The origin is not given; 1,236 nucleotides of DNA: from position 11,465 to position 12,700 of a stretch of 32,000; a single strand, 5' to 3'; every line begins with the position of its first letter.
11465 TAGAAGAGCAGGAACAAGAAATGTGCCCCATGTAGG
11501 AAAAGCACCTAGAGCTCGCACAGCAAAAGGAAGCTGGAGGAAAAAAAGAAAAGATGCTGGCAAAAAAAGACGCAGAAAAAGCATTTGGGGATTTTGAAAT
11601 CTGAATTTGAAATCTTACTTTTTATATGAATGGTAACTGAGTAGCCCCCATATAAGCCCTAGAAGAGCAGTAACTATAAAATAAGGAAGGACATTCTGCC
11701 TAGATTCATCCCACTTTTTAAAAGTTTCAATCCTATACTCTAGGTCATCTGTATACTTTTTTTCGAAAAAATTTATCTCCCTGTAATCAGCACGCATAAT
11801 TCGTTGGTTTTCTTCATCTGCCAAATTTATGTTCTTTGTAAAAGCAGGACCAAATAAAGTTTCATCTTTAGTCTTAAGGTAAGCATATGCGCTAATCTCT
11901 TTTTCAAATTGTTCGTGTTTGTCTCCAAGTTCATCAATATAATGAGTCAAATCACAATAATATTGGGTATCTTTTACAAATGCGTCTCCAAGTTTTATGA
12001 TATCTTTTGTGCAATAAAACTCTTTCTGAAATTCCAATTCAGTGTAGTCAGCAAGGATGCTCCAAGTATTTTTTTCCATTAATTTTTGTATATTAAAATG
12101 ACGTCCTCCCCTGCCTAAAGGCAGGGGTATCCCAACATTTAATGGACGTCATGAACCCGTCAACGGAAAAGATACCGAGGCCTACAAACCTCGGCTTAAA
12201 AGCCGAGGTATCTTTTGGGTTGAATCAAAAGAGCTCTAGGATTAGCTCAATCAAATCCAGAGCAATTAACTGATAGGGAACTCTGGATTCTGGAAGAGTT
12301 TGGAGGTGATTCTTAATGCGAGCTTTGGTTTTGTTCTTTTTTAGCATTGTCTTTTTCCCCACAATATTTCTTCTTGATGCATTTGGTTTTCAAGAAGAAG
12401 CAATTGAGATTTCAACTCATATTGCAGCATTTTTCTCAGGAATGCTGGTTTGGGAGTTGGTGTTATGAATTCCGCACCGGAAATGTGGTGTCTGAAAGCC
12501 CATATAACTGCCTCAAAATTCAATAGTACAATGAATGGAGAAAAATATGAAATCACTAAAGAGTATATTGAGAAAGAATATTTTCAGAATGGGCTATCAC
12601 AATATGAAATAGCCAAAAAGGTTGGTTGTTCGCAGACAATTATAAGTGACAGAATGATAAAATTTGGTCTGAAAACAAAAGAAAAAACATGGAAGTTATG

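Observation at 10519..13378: AT-rich ~2.9 kb insertion of ORFan genes splitting rmlB from rmlA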

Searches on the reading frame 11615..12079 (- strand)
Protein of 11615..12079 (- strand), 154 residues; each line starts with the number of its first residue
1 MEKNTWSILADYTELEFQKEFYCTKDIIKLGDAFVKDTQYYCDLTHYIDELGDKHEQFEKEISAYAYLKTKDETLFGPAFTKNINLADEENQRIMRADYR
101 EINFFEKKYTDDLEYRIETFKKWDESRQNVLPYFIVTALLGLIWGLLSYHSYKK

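Call 5: search_protein_families(library=pfam, max_evalue=0.1, proteins=[window:11615-12079:-])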
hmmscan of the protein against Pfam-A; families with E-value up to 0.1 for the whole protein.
window:11615-12079:- (154 aa): 0 families

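Call 6: search_protein_families(library=phrogs, max_evalue=0.1, proteins=[window:11615-12079:-])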
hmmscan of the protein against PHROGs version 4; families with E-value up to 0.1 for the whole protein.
window:11615-12079:- (154 aa): 0 families

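Call 25: find_homologous_proteins(query=window:11615-12079:-, max_evalue=0.01)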
Query window:11615-12079:- (154 aa): 1 proteins with E <= 0.01 among 11 candidates.
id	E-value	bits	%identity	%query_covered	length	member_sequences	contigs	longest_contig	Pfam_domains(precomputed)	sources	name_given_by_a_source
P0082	8.3e-99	346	100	100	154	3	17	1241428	-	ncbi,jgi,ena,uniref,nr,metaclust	ncbi:MAG: hypothetical protein J4224_05425 [Candidatus Diapherotrites archaeon]|uniref:Uncharacteriz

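Call 44: search_protein_families(library=padloc, max_evalue=0.1, proteins=[window:11615-12079:-])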
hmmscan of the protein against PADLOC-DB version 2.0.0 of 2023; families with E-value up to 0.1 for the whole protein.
window:11615-12079:- (154 aa): 0 families

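Call 45: search_protein_families(library=ncbifam, max_evalue=0.1, proteins=[window:11615-12079:-])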
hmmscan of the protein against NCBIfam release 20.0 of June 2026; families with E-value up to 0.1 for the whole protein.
window:11615-12079:- (154 aa): 0 families

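Call 50: search_protein_representatives(protein=window:11615-12079:-)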
Query: 154 residues. Proteins with E-value up to 0.001 (for the whole library): 3; up to 1e-10: 2; up to 1e-30: 1. The best 3 are listed.
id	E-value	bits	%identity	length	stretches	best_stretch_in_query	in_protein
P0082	2.6e-99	345.7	100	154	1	1-154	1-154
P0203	5.7e-14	68.6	32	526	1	16-153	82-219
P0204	3.5e-04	36.8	26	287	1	20-148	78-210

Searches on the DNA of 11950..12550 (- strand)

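Call 24: search_rna_families(source=window, start=11950, end=12550, threshold=evalue, max_evalue=5, show_alignments=2)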
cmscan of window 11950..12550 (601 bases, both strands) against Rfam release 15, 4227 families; matches with E-value up to 5: 9.
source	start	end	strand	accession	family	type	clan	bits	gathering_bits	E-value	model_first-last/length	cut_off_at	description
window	12088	12210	-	RF00062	HgcC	Gene;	-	23.3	50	0.003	1-130/130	no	HgcC family RNA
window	12110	12217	+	RF02869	ncS025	Gene; sRNA;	-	19.6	46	0.46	1-85/85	no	Burkholderia sRNA 25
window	12379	12472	-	RF00108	SNORD116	Gene; snRNA; snoRNA; CD-box;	-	19.4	35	1.2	1-92/92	no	Small nucleolar RNA SNORD116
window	12301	12405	+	RF00286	SCARNA8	Gene; snRNA; snoRNA; scaRNA;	-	18.7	53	0.36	1-131/131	no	Small Cajal body specific RNA 8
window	12181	12213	+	RF02701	PsrR1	Gene; sRNA;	-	17.7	42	1.1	46-79/79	no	Photosynthesis regulatory RNA1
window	12425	12449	+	RF03217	mir-3167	Gene; miRNA;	-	17.6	86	2.8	1-59/59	no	mir-3167 microRNA precursor family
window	12186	12209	-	RF02701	PsrR1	Gene; sRNA;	-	17.3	42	1.3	54-77/79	no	Photosynthesis regulatory RNA1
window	11992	12143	-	RF02157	NPPA-AS1_2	Gene; lncRNA;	-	16.5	60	4.3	1-150/150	no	NPPA antisense RNA 1 conserved region 2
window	12108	12127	-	RF02922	RAGATH-32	Cis-reg;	-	12.1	41.8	4.6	36-55/78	no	RAGATH-32 RNA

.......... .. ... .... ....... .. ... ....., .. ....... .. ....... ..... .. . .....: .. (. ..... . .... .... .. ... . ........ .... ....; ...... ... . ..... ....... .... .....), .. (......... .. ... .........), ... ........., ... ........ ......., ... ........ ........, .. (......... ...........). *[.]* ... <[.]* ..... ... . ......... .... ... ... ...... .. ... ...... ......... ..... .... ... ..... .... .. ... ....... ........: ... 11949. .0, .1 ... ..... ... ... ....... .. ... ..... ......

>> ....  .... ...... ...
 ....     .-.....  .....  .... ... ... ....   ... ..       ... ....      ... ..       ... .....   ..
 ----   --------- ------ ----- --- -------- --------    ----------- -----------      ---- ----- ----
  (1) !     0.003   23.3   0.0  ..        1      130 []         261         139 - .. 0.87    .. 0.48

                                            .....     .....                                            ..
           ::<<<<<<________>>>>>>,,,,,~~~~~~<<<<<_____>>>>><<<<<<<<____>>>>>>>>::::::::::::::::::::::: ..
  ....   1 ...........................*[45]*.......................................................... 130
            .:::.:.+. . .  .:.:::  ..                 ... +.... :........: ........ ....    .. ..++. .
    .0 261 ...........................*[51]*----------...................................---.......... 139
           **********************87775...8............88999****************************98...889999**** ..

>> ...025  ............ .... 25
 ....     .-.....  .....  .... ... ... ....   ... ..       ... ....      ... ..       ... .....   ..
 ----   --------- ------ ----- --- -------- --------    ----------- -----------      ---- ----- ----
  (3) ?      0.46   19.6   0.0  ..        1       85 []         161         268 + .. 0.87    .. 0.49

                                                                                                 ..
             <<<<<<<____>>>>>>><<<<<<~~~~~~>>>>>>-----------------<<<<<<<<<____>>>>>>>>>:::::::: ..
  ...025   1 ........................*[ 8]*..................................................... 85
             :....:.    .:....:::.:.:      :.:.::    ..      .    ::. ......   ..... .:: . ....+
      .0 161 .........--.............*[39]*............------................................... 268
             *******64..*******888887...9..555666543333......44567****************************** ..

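Call 90: search_dna_similar(query=window:12085-12225:-, collection=plasmids, mode=distant, max_evalue=1, max_rows=15)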
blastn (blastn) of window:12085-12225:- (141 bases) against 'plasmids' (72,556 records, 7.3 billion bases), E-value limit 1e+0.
Records with a match: 10; places in all: 14; records where one place covers at least 80% of the query: 0.
Best place of each record, by identity: 90-95% 4; 80-90% 6.
By first word of the organism name: Cupriavidus 2; Bifidobacterium 2; Natrinema 1; Haladaptatus 1; Alicyclobacillus 1; Francisella 1; Allomeiothermus 1; Alistipes 1.
By predicted mobility (MOB-suite, as given by PLSDB): non-mobilizable 8; conjugative 1; mobilizable 1.
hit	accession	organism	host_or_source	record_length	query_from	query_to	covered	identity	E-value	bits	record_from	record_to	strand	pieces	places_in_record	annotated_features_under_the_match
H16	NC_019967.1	Natrinema pellirubrum DSM 15624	-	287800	88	127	28%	90.5%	2e-4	52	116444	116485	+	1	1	none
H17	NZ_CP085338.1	Haladaptatus halobius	cell culture,saline soil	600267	89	130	30%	83.7%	1e-1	44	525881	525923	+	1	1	none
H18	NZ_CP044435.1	Alicyclobacillus sp. TC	cell culture,acidic hot spring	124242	90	127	27%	89.7%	9e-3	46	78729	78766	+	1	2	none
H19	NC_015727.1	Cupriavidus necator N-1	soil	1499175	92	127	26%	91.7%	2e-4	53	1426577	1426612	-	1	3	record has no annotation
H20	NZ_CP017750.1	Cupriavidus sp. USMAA2-4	cell culture,Sungai Pinang, Penang, ...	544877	90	127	27%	86.8%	1e-1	44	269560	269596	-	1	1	none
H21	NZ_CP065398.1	Bifidobacterium longum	cell culture,feces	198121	89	127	28%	84.6%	4e-1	41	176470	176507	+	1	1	none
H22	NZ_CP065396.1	Bifidobacterium longum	cell culture,feces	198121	89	127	28%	84.6%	4e-1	41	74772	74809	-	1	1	none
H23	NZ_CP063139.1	Francisella philomiragia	Homo sapiens,soft tissue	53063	99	131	23%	88.2%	4e-1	41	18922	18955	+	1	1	hypothetical protein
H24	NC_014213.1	Allomeiothermus silvanus DSM 9946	hot spring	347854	94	122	21%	93.3%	1e-1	43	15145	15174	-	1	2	none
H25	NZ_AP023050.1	Alistipes indistinctus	Homo sapiens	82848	93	122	21%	90.0%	4e-1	42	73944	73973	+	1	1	none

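Call 92: get_annotated_region(hit=H16, flank=2500)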
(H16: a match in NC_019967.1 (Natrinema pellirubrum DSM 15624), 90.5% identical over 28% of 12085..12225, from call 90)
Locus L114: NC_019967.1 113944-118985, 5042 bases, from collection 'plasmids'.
description: Natrinema pellirubrum DSM 15624 plasmid pNATPE01, complete sequence
organism: Natrinema pellirubrum DSM 15624 (NCBI taxid 797303)
taxonomy: Archaea; Euryarchaeota; Halobacteria; Halobacteriales; Natrialbaceae; Natrinema; Natrinema pellirubrum; Natrinema pellirubrum DSM 15624
host: -; source: -; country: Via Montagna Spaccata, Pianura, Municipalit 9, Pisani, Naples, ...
typing (MOB-suite, as given by PLSDB): non-mobilizable; mating-pair formation MPF_T
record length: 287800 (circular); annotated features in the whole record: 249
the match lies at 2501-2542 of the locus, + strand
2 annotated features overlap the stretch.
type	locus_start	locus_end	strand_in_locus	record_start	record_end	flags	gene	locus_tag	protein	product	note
CDS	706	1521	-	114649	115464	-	-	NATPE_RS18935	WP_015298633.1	IS5-like element ISNpe14 family transposase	GO:0006313 - DNA transposition [Evidence IEA]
CDS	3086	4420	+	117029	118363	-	-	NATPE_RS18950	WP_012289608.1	IS4-like element ISH32 family transposase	GO:0006313 - DNA transposition [Evidence IEA]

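Call 93: get_annotated_region(hit=H18, flank=2500)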
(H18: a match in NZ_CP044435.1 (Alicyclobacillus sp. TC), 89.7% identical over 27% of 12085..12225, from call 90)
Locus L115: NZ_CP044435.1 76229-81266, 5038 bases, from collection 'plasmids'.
description: Alicyclobacillus sp. TC plasmid p1, complete sequence
organism: Alicyclobacillus sp. TC (NCBI taxid 2606450)
taxonomy: Bacteria; Bacillota; Bacilli; Bacillales; Alicyclobacillaceae; Alicyclobacillus; Alicyclobacillus sp. TC
host: -; source: cell culture,acidic hot spring; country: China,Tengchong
typing (MOB-suite, as given by PLSDB): non-mobilizable
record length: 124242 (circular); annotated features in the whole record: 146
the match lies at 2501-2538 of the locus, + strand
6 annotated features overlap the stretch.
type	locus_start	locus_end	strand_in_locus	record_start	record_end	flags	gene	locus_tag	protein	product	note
CDS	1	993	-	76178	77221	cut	-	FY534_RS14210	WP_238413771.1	recombinase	-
CDS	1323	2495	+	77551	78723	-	tnpB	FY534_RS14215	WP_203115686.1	IS200/IS605 family element RNA-guided endonuclease TnpB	-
CDS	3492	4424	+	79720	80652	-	-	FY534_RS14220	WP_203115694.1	tyrosine-type recombinase/integrase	-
CDS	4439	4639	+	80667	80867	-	-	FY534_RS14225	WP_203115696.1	hypothetical protein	-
CDS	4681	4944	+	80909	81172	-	-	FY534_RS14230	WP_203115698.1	hypothetical protein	-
CDS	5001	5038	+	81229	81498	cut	-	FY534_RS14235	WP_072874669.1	type II toxin-antitoxin system Phd/YefM family antitoxin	-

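Call 94: get_annotated_region(hit=H24, flank=2500)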
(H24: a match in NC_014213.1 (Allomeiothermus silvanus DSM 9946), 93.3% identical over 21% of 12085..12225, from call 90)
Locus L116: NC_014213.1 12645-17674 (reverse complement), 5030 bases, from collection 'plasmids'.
description: Allomeiothermus silvanus DSM 9946 plasmid pMESIL01, complete sequence
organism: Allomeiothermus silvanus DSM 9946 (NCBI taxid 526227)
taxonomy: Bacteria; Deinococcota; Deinococci; Thermales; Thermaceae; Allomeiothermus; Allomeiothermus silvanus; Allomeiothermus silvanus DSM 9946
host: -; source: hot spring; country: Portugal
typing (MOB-suite, as given by PLSDB): non-mobilizable; replicon rep_cluster_1013
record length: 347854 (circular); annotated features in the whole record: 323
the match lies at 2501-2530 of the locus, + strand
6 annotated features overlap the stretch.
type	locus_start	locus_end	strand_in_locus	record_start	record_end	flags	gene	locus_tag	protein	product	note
CDS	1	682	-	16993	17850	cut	-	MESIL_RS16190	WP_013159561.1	NADH-quinone oxidoreductase subunit H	-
CDS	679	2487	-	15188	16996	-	-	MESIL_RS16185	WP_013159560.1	proton-conducting transporter membrane subunit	-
CDS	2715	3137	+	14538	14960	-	-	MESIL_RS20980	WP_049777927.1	hypothetical protein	-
CDS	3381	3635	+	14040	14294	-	-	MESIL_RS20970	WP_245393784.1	hypothetical protein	-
CDS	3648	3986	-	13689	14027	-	-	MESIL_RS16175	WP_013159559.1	metalloregulator ArsR/SmtB family transcription factor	GO:0006355 - regulation of DNA-templated transcription [Evidence IEA]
CDS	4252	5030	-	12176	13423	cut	-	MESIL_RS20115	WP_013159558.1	hypothetical protein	-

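Call 98: search_rna_families(source=L115, start=2200, end=2620, threshold=evalue, max_evalue=1, show_alignments=1)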
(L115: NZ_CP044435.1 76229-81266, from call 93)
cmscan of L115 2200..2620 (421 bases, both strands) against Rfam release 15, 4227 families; matches with E-value up to 1: 1.
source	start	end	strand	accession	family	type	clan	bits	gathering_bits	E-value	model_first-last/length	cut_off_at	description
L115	2419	2552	+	RF00062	HgcC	Gene;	-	27.3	50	0.00017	1-130/130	no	HgcC family RNA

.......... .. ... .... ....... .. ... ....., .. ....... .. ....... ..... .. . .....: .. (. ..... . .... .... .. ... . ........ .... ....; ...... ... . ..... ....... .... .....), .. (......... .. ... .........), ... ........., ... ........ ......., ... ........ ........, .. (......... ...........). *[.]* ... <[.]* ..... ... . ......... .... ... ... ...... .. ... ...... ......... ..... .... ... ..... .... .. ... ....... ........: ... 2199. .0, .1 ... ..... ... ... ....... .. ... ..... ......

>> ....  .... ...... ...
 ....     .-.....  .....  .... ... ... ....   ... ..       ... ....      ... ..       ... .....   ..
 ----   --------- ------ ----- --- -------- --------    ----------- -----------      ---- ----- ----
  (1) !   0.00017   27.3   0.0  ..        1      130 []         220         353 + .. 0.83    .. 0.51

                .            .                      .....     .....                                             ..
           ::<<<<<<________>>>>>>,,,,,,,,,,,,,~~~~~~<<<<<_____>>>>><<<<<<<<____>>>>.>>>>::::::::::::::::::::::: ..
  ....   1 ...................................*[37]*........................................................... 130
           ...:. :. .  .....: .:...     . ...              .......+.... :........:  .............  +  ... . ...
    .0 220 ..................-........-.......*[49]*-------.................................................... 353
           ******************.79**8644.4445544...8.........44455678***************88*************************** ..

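Call 99: search_rna_families(source=L114, start=2250, end=2620, threshold=evalue, max_evalue=1, show_alignments=1)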
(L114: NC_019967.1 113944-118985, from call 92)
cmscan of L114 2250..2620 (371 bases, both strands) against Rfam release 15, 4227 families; matches with E-value up to 1: 1.
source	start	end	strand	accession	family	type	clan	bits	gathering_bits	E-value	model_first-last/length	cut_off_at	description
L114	2435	2554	+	RF00062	HgcC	Gene;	-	21.3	50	0.0068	1-130/130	no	HgcC family RNA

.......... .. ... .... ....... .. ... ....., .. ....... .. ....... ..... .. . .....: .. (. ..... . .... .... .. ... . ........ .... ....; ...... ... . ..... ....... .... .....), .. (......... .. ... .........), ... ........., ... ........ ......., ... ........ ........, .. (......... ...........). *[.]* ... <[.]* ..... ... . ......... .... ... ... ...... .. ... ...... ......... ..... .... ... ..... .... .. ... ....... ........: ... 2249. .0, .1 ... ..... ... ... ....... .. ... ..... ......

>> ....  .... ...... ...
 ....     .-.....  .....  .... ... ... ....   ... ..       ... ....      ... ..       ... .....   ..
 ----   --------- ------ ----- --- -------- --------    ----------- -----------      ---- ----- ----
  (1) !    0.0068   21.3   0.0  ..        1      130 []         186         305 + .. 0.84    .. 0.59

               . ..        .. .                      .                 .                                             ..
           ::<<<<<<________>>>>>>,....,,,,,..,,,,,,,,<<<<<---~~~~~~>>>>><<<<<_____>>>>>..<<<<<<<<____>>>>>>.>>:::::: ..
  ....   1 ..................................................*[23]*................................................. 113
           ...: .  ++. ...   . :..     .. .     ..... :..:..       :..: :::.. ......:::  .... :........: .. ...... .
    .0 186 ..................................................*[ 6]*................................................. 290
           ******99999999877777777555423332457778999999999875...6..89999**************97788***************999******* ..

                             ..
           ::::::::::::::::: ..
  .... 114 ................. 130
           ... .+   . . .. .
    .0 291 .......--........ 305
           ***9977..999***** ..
